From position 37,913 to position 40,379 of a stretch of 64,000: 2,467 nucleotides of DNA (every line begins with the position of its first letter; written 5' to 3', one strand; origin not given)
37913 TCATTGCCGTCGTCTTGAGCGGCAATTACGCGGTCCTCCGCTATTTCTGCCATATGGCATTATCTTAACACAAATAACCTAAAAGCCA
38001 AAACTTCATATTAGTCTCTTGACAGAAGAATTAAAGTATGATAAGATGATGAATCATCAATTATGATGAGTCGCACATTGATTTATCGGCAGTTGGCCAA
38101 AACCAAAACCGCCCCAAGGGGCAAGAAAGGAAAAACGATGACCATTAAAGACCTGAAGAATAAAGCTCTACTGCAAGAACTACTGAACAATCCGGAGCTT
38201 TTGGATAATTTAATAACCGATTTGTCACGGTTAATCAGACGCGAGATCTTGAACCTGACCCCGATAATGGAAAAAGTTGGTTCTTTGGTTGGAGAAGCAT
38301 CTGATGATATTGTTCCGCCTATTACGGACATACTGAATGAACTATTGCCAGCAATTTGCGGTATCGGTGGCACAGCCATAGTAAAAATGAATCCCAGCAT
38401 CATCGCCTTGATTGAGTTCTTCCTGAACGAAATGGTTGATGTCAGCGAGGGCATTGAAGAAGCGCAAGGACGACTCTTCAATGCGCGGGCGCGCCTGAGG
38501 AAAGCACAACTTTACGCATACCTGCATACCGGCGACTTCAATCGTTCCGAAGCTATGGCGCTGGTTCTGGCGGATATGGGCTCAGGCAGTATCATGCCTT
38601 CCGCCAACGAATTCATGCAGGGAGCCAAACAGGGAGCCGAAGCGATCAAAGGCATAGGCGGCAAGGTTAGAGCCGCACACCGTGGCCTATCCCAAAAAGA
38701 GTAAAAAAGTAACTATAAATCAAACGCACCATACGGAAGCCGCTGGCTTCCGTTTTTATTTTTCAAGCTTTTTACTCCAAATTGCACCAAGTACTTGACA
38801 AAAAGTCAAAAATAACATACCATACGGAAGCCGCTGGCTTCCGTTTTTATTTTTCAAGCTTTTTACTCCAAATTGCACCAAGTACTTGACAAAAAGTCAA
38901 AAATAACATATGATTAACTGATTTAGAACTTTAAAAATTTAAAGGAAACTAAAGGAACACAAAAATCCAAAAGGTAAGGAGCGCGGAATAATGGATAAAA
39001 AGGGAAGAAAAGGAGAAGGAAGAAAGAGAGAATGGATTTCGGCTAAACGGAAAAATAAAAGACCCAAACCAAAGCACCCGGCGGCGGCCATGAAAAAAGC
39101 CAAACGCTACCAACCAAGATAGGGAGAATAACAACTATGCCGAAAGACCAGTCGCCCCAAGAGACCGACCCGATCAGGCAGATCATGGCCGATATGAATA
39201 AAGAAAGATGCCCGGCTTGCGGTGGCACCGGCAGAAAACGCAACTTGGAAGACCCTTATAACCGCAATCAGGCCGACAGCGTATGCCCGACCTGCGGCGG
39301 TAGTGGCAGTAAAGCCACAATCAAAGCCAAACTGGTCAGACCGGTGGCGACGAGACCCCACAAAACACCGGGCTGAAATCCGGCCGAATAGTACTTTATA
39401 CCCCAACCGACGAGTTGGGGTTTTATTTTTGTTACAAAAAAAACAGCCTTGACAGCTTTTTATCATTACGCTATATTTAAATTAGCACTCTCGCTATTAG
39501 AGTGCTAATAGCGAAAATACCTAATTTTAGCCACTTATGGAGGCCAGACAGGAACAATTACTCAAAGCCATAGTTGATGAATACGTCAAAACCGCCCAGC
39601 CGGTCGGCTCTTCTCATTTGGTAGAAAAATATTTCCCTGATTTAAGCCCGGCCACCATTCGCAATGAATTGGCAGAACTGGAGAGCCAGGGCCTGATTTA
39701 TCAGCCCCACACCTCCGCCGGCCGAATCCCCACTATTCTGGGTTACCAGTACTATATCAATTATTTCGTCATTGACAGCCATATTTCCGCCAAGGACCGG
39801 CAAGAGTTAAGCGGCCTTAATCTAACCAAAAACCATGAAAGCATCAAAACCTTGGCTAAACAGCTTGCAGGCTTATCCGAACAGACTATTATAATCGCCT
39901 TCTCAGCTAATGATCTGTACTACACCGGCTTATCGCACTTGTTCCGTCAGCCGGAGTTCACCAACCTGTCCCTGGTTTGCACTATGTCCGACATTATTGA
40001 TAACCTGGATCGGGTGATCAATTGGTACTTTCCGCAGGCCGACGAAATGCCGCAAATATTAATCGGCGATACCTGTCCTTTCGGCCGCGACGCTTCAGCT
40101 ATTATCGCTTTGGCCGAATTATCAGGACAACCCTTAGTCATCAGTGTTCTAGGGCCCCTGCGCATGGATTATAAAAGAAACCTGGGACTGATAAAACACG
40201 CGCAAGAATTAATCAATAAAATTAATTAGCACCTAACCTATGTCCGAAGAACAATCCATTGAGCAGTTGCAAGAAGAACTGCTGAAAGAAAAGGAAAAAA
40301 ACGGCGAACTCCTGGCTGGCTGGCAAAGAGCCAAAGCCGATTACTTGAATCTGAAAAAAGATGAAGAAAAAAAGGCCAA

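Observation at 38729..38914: Exact 91-bp tandem duplication carrying a terminator hairpin and a palindromic -35 region; the second junction creates a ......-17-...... promoter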

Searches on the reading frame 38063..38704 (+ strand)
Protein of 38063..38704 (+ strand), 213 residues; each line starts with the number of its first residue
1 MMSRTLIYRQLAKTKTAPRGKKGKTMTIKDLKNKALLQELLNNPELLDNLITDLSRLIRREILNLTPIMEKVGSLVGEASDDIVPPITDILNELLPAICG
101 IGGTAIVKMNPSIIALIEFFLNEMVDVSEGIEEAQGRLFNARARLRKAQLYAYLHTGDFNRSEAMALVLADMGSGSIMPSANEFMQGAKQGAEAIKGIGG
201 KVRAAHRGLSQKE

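Call 8: find_encoding_contigs(protein=window:38063-38704:+, flank=3000, max_places=10)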
Protein window:38063-38704:+ (213 aa): 3 contigs read that carry it; 2 places shown.
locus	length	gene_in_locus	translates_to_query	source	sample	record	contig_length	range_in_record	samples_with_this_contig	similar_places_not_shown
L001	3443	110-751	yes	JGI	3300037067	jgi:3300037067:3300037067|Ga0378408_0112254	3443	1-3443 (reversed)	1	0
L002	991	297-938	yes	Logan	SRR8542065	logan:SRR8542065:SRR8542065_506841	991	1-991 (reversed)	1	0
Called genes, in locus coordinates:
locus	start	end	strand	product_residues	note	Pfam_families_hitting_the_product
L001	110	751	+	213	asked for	-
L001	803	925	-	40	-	-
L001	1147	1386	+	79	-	PF00684:DnaJ_CXXCXGXG (weak)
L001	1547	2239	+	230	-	PF01628:HrcA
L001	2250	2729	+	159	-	PF01025:GrpE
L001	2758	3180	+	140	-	PF00011:HSP20, PF17886:ArsA_HSP20 (faint)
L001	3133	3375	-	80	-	-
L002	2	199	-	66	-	?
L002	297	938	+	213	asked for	-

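Call 16: find_related_loci(query=window:38063-38704:+, collection=genome_contigs, flank=4000)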
Query window:38063-38704:+ (213 aa) in genome_contigs; peptide patterns used: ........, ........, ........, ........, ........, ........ (x = any residue, [..] = any of these).
163 stretches matched a pattern, but none encodes a relative of the query by tblastn (E <= 1e-3).

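Call 18: find_homologous_proteins(query=window:38063-38704:+)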
Query window:38063-38704:+ (213 aa): 4 proteins with E <= 0.001 among 861 candidates.
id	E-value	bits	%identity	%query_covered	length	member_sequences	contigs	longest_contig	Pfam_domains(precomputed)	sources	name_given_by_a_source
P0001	1.6e-130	451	100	100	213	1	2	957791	-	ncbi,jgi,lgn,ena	ncbi:MAG: hypothetical protein WC473_02665 [Patescibacteria group bacterium]|jgi:hypothetical protei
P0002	2.1e-44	170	55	76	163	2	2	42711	-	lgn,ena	-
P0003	1.5e-38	151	48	83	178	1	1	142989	-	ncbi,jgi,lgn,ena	ncbi:MAG: hypothetical protein WCT16_03025 [Candidatus Buchananbacteria bacterium]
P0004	8.3e-36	142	63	55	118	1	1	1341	-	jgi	jgi:hypothetical protein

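Call 19: find_encoding_contigs(protein=P0002, flank=4000, max_places=4)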
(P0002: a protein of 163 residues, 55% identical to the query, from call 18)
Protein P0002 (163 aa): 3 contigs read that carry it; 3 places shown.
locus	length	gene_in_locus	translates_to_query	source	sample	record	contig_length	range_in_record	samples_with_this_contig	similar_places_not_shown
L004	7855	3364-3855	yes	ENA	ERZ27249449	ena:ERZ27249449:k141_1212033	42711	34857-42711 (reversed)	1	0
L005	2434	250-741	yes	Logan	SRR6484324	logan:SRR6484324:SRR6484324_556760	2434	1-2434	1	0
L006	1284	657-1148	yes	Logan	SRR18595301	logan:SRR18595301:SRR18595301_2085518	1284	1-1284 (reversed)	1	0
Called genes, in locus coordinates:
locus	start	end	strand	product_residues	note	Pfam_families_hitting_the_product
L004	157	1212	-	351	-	PF02547:Queuosine_synth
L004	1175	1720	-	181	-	PF03703:bPH_2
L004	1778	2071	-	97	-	-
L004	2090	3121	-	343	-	PF05496:RuvB_N, PF00004:AAA, PF07728:AAA_5, PF17864:AAA_lid_4, PF05491:WHD_RuvB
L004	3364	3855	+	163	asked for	-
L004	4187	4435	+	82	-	PF00684:DnaJ_CXXCXGXG (weak)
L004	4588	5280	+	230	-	PF01628:HrcA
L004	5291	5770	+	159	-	PF01025:GrpE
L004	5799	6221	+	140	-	PF00011:HSP20, PF17886:ArsA_HSP20 (faint)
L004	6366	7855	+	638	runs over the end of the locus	PF00012:HSP70, PF06723:MreB_Mbl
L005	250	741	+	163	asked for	-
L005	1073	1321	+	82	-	PF00684:DnaJ_CXXCXGXG (weak)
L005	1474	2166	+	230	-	PF01628:HrcA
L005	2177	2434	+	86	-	?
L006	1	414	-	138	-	?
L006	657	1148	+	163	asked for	-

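Call 20: find_encoding_contigs(protein=P0003, flank=4000, max_places=4)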
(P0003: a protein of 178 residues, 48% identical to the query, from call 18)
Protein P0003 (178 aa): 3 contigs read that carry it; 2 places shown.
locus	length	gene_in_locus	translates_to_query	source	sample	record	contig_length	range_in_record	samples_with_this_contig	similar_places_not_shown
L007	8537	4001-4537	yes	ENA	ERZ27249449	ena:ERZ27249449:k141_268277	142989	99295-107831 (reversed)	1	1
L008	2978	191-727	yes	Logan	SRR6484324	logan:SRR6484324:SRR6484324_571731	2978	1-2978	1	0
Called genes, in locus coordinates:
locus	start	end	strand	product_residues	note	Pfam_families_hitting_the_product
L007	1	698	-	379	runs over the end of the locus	PF01368:DHH (faint)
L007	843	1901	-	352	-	PF02547:Queuosine_synth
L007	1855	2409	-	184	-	PF03703:bPH_2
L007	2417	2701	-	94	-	-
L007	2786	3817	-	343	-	PF05496:RuvB_N, PF00004:AAA, PF07728:AAA_5, PF17864:AAA_lid_4, PF05491:WHD_RuvB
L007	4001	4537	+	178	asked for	-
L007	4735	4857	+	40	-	-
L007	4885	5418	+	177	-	-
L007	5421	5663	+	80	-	PF00684:DnaJ_CXXCXGXG (faint)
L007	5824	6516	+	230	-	PF01628:HrcA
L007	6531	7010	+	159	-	PF01025:GrpE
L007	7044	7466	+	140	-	PF00011:HSP20, PF17886:ArsA_HSP20 (faint)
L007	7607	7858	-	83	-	-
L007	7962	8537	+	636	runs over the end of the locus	PF00012:HSP70, PF06723:MreB_Mbl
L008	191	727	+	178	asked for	-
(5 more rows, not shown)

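Call 21: find_encoding_contigs(protein=P0004, flank=4000, max_places=4)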
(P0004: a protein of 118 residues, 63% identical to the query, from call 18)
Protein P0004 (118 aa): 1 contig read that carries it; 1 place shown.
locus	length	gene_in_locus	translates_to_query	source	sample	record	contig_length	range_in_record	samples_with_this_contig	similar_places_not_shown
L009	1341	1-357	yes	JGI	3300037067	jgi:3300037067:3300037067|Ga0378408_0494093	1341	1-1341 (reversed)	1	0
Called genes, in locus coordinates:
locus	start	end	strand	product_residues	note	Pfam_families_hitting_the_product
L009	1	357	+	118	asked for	?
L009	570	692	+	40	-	-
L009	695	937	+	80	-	PF00684:DnaJ_CXXCXGXG (weak)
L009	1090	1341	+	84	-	?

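Call 39: search_protein_families(library=pfam, proteins=[window:38063-38704:+], max_evalue=0.1)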
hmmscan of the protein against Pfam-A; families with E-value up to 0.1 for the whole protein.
window:38063-38704:+ (213 aa): 1 family
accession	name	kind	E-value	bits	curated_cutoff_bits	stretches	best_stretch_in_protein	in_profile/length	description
PF23195.1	UBQLN1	-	0.072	13.3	27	0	30-53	5-27/70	Ubiquilin-1-like domain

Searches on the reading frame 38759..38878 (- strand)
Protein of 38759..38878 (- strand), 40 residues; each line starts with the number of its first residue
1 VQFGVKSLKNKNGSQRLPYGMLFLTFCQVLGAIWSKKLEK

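Call 40: find_encoding_contigs(protein=window:38759-38878:-, flank=1500, max_places=10)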
Protein seq(40 aa) (40 aa): no gene with exactly this product is on record in the collection.

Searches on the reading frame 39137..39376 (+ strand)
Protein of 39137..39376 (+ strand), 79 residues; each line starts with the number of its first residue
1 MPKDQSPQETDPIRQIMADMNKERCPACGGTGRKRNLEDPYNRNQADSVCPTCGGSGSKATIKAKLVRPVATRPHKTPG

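Call 9: find_encoding_contigs(protein=window:39137-39376:+, flank=3000, max_places=10)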
Protein window:39137-39376:+ (79 aa): 3 contigs read that carry it; 2 places shown.
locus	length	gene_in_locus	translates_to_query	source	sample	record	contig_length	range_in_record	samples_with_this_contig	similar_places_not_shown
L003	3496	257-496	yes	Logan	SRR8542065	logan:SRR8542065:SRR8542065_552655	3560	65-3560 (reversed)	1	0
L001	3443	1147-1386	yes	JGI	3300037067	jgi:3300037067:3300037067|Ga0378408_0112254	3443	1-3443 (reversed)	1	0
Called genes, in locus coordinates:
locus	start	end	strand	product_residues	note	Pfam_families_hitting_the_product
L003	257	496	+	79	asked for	PF00684:DnaJ_CXXCXGXG (weak)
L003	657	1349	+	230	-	PF01628:HrcA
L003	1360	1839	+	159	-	PF01025:GrpE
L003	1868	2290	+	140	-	PF00011:HSP20, PF17886:ArsA_HSP20 (faint)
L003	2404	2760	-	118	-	-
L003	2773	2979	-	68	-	-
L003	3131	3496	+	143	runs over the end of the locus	?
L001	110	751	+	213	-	-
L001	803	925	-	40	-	-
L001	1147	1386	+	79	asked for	PF00684:DnaJ_CXXCXGXG (weak)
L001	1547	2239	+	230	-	PF01628:HrcA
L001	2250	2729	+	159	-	PF01025:GrpE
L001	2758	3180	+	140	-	PF00011:HSP20, PF17886:ArsA_HSP20 (faint)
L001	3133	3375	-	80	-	-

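Call 39: search_protein_families(library=pfam, proteins=[window:39137-39376:+], max_evalue=0.1)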
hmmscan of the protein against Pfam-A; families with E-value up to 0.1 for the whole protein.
window:39137-39376:+ (79 aa): 22 families
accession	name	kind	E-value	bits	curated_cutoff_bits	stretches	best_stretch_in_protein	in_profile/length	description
PF00684.25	DnaJ_CXXCXGXG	-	1.9e-06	28.5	32.7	1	21-60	14-54/65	DnaJ central domain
PF09723.15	Zn_ribbon_8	-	4.4e-05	23.8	34.4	1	10-33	15-38/41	Zinc ribbon domain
PF15777.11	Anti-TRAP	-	0.00036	20.9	32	1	22-61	10-44/59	Tryptophan RNA-binding attenuator protein inhibitory protein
PF06906.16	DUF1272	-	0.0026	18.3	25.3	0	20-34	39-53/57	Protein of unknown function (DUF1272)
PF08273.17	Zn_Ribbon_Prim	-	0.0034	18.1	23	1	25-57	6-34/37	Zinc-binding domain of primase-helicase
PF12760.12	Zn_ribbon_IS1595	-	0.0038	17.6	25.4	0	48-64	19-34/46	Transposase zinc-ribbon domain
PF04423.19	Rad50_zn_hook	-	0.0067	16.7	24.3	0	8-30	3-27/52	Rad50 zinc hook motif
PF03691.19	UPF0167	-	0.0083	16.4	25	1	11-60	9-58/174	Uncharacterised protein family (UPF0167)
PF21349.2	RUBY_RBDX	-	0.011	15.5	26.5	0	23-29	17-23/30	Rubrerythrin, rubredoxin-like domain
PF14369.11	Zn_ribbon_19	-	0.014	16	30.8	0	43-55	17-29/35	zinc-ribbon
PF24440.1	DUF7559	-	0.02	15.6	27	0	43-60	31-48/52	Family of unknown function (DUF7559)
PF20833.2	RNase_E_G_Thio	-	0.035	14.7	26.8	0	25-38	2-15/86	RNase E/G, Thioredoxin-like domain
PF08792.16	A2L_zn_ribbon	-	0.038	14.1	22.9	0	41-54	15-28/33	A2L zinc ribbon domain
PF24042.1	DUF7351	-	0.04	14.1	31.2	0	13-58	57-105/177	Domain of unknown function (DUF7351)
PF23455.1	DUF7129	-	0.047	13.9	30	0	20-32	25-37/45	Domain of unknown function (DUF7129)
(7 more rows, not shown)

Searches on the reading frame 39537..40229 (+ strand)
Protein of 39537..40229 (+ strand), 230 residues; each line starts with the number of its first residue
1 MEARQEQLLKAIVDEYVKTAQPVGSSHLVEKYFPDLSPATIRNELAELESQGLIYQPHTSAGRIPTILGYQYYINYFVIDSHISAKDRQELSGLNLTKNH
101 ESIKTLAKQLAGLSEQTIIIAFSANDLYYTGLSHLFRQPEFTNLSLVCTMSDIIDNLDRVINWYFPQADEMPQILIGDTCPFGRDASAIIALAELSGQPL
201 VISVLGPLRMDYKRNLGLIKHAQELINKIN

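Call 33: find_encoding_contigs(protein=window:39537-40229:+, flank=2500, max_places=10)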
Protein window:39537-40229:+ (230 aa): 3 contigs read that carry it; 2 places shown.
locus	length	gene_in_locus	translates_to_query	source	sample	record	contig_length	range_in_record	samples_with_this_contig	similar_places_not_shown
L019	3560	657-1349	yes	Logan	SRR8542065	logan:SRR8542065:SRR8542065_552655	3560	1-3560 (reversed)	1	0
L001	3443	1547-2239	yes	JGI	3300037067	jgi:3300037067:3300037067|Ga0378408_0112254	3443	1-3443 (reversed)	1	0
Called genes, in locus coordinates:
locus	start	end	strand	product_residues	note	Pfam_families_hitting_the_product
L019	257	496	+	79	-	PF00684:DnaJ_CXXCXGXG (weak)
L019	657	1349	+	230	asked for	PF01628:HrcA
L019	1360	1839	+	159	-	PF01025:GrpE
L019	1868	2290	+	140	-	PF00011:HSP20, PF17886:ArsA_HSP20 (faint)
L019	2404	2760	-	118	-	-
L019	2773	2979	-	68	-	-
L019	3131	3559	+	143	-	?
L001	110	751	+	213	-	-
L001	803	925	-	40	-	-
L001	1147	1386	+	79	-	PF00684:DnaJ_CXXCXGXG (weak)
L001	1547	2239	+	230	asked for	PF01628:HrcA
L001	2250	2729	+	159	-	PF01025:GrpE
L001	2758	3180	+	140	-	PF00011:HSP20, PF17886:ArsA_HSP20 (faint)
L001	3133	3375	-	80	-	-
